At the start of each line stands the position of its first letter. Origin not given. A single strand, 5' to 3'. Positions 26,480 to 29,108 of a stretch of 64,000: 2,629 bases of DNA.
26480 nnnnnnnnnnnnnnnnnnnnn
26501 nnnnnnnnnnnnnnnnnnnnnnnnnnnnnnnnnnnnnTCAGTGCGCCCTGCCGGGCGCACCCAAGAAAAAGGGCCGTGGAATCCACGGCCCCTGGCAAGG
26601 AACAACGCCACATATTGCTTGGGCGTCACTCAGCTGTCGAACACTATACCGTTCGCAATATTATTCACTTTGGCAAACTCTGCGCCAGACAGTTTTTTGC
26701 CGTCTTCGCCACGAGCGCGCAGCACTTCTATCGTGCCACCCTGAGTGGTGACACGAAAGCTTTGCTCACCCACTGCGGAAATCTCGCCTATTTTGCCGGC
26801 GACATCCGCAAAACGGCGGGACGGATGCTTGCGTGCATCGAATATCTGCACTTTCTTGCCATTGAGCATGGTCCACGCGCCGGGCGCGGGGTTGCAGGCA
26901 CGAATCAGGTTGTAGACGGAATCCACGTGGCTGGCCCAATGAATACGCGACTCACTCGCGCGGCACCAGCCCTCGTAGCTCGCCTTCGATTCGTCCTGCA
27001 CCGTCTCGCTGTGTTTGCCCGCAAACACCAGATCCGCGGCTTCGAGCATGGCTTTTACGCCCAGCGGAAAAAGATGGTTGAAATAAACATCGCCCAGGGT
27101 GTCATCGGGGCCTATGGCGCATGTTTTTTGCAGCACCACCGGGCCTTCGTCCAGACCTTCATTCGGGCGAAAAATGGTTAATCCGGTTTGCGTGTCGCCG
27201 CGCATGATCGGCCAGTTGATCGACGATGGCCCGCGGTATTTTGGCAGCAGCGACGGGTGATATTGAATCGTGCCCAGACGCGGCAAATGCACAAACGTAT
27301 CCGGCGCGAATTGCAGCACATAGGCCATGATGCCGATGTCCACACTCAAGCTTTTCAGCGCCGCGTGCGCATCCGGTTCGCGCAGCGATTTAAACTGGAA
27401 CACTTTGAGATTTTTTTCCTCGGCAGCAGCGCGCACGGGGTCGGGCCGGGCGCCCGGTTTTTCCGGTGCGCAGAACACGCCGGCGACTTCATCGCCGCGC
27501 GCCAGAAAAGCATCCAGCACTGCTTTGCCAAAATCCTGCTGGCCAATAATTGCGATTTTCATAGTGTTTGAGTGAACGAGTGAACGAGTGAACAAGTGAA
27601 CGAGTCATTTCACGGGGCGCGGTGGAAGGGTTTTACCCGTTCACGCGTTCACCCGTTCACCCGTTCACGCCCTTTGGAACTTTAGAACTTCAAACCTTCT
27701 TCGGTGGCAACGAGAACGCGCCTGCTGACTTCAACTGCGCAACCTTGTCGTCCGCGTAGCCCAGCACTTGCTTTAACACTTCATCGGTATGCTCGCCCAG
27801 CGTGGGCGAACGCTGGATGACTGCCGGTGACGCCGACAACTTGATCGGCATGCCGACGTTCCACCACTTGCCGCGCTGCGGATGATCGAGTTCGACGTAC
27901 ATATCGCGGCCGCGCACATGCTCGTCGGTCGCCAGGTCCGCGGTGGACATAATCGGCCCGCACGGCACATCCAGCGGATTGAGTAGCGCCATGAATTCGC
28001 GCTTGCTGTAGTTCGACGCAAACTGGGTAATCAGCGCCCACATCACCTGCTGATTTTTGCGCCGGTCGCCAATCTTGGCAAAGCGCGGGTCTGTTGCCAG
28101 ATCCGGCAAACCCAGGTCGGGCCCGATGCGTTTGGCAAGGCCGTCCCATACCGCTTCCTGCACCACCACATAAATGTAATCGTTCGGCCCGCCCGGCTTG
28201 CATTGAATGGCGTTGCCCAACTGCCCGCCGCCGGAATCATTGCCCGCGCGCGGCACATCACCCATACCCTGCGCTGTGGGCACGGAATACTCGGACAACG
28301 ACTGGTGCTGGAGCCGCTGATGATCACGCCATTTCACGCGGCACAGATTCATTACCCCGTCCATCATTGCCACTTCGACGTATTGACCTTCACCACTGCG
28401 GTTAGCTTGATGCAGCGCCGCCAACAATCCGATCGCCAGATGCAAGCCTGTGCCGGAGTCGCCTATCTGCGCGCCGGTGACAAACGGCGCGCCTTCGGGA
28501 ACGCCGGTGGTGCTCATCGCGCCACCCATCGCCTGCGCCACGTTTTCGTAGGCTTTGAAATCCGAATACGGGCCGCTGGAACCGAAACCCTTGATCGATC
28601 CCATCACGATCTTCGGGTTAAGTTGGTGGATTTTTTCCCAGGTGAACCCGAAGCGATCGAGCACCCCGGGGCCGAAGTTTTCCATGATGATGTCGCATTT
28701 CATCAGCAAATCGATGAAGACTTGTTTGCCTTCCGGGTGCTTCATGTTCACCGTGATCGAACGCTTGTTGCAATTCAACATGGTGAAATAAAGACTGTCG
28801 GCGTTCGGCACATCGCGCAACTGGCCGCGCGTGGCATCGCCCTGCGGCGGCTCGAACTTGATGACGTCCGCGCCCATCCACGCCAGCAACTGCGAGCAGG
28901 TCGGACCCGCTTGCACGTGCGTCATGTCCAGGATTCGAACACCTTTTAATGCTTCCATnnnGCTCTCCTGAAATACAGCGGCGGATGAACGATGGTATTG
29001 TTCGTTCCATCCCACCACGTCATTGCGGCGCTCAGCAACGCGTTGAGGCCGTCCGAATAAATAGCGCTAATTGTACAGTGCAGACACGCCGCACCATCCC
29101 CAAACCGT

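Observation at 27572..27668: Intercistronic hairpin built from tandem GTGAACG octamers between frc and the fmt-like gene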

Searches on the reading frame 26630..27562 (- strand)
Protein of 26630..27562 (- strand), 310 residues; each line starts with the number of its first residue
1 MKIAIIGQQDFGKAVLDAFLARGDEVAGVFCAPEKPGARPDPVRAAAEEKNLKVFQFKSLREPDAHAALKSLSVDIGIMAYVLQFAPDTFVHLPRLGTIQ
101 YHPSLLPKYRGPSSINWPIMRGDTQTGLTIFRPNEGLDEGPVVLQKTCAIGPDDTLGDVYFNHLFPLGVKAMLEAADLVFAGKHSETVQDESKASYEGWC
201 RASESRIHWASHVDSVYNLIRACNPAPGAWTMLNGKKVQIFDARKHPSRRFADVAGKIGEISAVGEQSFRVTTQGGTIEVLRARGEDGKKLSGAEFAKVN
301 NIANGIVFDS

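Call 11: search_protein_families(library=pfam, proteins=[window:26630-27562:-])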
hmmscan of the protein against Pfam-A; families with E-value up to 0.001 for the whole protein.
window:26630-27562:- (310 aa): 2 families
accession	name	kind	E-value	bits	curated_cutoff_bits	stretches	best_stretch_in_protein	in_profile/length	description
PF00551.24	Formyl_trans_N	-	1.2e-31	110.3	26.1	1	1-160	1-166/181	Formyl transferase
PF02911.23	Formyl_trans_C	-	1.4e-18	67.4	21.1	1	203-299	5-98/100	Formyl transferase, C-terminal domain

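Call 29: find_related_loci(query=window:26630-27562:-, collection=metagenome_contigs, flank=2500)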
Query window:26630-27562:- (310 aa) in metagenome_contigs; peptide patterns used: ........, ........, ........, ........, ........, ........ (x = any residue, [..] = any of these).
600 stretches matched a pattern (row limit reached: there are more); 556 encode a relative of the query (tblastn E <= 1e-3); the best 80 are kept; 80 distinct loci.
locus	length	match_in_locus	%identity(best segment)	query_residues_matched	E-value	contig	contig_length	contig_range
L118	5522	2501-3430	88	1-310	0e+0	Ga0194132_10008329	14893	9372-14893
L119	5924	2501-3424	81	1-308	2e-178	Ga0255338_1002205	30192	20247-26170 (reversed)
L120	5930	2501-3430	81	1-310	3e-175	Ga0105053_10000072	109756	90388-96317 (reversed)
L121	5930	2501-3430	79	1-310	2e-174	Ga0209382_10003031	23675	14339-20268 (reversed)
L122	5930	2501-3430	80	1-310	1e-173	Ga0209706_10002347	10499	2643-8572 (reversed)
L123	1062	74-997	80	1-308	0e+0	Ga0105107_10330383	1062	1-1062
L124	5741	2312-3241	80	1-310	2e-173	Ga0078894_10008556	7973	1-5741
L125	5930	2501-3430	78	1-310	2e-172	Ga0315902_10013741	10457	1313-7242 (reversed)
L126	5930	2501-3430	78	1-310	4e-172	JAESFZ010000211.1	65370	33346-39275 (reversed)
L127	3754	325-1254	79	1-310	2e-177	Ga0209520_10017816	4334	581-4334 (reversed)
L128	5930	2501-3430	79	1-310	4e-172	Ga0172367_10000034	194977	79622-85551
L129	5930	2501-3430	79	1-310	2e-171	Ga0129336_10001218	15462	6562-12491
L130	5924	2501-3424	80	1-308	3e-171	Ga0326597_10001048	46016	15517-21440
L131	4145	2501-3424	80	1-308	4e-175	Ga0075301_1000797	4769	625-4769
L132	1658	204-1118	80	1-305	0e+0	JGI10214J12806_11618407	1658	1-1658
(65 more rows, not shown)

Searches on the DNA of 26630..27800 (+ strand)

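Call 21: search_rna_families(source=window, start=27400, end=27800, threshold=evalue, max_evalue=10)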
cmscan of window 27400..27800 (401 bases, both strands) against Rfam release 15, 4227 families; matches with E-value up to 10: 7.
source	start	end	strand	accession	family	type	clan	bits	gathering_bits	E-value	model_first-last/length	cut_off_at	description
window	27572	27668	+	RF04241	mir-5014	Gene; miRNA;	-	22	101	0.038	1-123/123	no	mir-5014 microRNA precursor family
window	27579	27668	-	RF04083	MIR528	Gene; miRNA;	-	21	62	0.072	1-89/89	no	MIR528 microRNA precursor family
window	27563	27686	+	RF04160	MIR868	Gene; miRNA;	-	19.1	200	0.22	42-157/194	no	MIR868 microRNA precursor family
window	27615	27640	-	RF01101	TLS-PK6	Cis-reg;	-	17.5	44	0.59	1-40/40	no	Pseudoknot of tRNA-like structure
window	27579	27645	+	RF01991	SECIS_5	Cis-reg;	-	15.9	50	4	1-66/66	no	Selenocysteine insertion sequence 5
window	27443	27572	+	RF00065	snoR9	Gene; snRNA; snoRNA; CD-box;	CL00132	11.1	90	4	1-128/128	no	Small nucleolar RNA snoR9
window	27418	27498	-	RF01151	snoU82P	Gene; snRNA; snoRNA; CD-box;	-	10.1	42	4.4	1-55/55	no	Small nucleolar RNA U82P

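Call 60: search_dna_similar(query=window:27560-27680:+, collection=plasmids, mode=distant, max_evalue=0.001, max_rows=15)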
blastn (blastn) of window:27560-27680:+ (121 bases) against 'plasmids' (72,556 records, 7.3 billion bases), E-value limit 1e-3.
No match.

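Call 62: search_rna_families(source=L119, start=2300, end=2560, threshold=evalue, max_evalue=1)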
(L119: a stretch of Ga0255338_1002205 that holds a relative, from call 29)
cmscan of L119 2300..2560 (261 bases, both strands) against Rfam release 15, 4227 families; matches with E-value up to 1: 1.
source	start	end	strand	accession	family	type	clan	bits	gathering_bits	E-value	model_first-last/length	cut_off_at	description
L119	2470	2536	-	RF00240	RNA-OUT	Gene; antisense;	-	18.4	41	0.47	1-70/70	no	RNA-OUT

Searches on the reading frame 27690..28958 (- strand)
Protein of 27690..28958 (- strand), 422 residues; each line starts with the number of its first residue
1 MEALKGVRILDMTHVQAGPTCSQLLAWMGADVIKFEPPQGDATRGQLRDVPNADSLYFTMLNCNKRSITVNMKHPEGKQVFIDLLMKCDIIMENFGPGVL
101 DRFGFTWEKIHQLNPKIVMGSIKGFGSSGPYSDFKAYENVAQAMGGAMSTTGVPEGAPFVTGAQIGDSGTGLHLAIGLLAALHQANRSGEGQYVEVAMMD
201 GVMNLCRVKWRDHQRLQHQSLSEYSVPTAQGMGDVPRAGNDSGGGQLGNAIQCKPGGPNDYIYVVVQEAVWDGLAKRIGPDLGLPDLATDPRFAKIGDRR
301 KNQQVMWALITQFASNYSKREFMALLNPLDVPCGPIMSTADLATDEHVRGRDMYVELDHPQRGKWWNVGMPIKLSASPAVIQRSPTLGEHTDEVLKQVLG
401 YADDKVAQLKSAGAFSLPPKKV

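Call 11: search_protein_families(library=pfam, proteins=[window:27690-28958:-])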
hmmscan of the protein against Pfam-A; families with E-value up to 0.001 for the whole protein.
window:27690-28958:- (422 aa): 1 family
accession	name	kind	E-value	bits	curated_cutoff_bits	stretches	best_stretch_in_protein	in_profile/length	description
PF02515.22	CoA_transf_3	-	3.2e-98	329.7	23.3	1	4-391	1-366/366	CoA-transferase family III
